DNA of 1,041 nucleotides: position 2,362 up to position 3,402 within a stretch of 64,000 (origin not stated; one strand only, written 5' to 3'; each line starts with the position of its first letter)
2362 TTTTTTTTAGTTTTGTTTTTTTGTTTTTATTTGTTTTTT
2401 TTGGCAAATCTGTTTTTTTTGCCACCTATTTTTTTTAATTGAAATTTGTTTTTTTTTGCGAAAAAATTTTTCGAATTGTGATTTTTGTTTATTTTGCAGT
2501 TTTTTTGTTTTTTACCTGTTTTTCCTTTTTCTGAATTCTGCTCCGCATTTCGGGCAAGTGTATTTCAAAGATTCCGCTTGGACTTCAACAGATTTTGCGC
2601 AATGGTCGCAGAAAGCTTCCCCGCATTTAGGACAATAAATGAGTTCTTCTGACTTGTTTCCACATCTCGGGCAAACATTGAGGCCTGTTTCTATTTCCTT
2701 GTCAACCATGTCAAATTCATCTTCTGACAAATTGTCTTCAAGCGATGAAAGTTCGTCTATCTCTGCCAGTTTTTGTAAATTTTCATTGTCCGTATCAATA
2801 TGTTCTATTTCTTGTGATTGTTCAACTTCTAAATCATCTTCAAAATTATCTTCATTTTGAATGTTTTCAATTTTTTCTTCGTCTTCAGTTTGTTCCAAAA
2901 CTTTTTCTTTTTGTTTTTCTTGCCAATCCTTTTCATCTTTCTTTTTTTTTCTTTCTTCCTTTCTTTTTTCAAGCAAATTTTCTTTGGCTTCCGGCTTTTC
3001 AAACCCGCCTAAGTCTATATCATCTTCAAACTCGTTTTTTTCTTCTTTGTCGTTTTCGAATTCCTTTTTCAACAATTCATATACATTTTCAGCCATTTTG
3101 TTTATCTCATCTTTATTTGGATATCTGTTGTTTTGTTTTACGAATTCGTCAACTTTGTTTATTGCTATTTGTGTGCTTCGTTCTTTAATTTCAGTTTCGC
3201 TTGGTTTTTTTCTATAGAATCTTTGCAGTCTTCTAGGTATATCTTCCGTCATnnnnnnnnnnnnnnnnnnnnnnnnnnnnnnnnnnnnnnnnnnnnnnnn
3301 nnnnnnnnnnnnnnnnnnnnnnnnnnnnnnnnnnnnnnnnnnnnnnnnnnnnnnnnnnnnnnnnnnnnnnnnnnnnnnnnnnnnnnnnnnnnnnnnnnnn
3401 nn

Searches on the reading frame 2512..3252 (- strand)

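Call 12: search_protein_families(library=pfam, proteins=[window:2512-3252:-])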
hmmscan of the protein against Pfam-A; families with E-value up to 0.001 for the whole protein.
window:2512-3252:- (246 aa): 3 families
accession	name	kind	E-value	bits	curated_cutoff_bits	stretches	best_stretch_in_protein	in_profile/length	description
PF13248.11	Zn_ribbon_3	-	5.9e-06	26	27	0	193-212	4-24/26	zinc-ribbon domain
PF12773.13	DZR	-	0.00022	21.7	27.3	0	186-212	7-32/45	Double zinc ribbon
PF14369.11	Zn_ribbon_19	-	0.00075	20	30.8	0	214-240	4-31/35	zinc-ribbon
